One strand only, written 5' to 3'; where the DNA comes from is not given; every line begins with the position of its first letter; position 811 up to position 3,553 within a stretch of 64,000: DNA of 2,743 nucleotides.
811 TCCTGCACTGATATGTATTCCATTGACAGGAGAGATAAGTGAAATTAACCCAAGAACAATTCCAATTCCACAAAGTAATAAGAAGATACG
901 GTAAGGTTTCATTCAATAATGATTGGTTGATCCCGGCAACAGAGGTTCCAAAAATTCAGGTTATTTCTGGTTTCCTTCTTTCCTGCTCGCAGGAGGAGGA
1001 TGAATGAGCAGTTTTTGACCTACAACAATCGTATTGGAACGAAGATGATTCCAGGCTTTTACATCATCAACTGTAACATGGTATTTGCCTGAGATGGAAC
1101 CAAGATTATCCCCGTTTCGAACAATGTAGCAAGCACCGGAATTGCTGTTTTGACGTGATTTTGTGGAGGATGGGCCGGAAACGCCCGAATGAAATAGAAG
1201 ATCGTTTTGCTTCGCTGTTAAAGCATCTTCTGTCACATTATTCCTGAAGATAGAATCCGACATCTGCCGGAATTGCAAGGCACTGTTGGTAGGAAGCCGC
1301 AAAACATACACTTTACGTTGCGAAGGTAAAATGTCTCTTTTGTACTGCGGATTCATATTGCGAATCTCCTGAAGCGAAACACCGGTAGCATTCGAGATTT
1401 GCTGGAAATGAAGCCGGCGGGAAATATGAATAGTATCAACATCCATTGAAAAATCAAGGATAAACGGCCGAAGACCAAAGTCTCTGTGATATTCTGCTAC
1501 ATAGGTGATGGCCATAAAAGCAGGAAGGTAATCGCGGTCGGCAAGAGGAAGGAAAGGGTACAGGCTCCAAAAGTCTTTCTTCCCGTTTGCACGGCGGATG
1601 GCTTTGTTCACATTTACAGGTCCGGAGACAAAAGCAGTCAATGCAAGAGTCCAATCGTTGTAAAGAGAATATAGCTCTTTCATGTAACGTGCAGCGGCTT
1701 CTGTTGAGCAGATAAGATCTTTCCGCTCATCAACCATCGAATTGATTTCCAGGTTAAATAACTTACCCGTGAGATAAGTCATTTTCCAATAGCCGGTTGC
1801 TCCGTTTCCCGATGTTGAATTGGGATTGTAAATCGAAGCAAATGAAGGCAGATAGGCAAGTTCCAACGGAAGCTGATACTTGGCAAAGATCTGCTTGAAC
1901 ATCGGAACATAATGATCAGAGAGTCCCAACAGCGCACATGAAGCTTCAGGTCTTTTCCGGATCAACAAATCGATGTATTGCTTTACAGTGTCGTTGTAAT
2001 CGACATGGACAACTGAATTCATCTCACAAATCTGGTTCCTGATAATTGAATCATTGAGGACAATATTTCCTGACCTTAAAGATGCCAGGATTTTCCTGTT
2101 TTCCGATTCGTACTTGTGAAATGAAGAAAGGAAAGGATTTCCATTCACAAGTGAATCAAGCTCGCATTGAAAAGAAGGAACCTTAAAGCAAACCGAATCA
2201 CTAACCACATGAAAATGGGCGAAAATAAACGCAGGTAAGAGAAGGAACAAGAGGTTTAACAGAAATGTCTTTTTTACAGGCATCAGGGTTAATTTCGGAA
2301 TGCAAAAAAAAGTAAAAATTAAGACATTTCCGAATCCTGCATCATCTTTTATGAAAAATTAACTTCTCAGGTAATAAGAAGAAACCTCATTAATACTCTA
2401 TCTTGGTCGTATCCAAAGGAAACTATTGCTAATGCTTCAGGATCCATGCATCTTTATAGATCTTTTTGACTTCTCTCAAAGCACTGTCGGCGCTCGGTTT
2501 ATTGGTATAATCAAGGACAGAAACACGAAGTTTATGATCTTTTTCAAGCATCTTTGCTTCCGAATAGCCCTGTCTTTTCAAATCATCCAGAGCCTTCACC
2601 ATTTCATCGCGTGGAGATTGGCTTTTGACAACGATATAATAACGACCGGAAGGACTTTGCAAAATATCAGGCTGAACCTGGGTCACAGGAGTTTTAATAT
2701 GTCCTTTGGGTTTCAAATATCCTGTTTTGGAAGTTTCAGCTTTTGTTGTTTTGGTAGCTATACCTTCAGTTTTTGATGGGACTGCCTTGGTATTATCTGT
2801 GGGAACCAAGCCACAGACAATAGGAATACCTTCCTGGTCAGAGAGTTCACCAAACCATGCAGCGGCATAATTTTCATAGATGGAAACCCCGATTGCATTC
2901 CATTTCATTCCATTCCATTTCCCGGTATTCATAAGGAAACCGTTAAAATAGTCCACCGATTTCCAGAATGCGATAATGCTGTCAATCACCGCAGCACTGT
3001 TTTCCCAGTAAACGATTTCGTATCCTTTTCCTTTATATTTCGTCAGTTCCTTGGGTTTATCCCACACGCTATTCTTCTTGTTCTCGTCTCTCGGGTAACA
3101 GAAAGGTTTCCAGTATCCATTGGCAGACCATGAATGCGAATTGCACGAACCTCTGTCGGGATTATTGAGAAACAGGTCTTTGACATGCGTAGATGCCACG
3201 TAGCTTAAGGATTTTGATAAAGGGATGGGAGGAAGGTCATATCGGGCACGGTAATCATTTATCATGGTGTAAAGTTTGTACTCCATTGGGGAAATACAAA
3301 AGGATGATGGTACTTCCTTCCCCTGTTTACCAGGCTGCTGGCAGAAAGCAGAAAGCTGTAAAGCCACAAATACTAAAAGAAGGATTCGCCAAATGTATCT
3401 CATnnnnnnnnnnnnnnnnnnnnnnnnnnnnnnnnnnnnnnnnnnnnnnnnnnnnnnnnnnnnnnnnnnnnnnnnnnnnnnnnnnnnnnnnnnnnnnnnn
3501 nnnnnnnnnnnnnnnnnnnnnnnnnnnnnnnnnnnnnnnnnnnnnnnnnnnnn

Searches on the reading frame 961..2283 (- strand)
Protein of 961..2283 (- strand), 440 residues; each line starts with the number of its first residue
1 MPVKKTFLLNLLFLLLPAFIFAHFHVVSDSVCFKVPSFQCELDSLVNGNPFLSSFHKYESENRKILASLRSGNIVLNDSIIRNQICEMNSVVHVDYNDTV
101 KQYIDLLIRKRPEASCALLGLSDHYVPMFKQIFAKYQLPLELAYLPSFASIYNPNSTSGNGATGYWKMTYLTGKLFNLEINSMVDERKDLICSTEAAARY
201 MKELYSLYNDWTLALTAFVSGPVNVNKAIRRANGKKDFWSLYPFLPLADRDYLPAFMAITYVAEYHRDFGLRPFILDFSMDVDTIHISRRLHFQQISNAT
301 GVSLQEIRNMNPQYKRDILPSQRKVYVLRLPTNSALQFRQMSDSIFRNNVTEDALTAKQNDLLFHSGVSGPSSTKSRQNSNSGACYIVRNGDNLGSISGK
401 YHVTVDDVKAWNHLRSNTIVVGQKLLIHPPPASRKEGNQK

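Call 16: search_protein_families(library=pfam, proteins=[window:961-2283:-], max_evalue=0.0001)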
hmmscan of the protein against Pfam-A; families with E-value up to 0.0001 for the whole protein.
window:961-2283:- (440 aa): 2 families
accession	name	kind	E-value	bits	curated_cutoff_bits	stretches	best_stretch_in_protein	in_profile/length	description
PF01476.26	LysM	-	5.6e-15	55.5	20.9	1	386-427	1-42/43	LysM domain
PF01464.25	SLT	-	4.7e-14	52.4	21.3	1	139-237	14-113/117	Transglycosylase SLT domain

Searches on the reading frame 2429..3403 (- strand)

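Call 16: search_protein_families(library=pfam, proteins=[window:2429-3403:-], max_evalue=0.0001)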
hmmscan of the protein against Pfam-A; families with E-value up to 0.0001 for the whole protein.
window:2429-3403:- (324 aa): 1 family
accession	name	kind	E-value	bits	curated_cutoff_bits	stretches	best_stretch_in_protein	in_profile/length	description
PF05036.18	SPOR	-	1.7e-05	25.5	21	1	251-323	1-76/76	SPOR domain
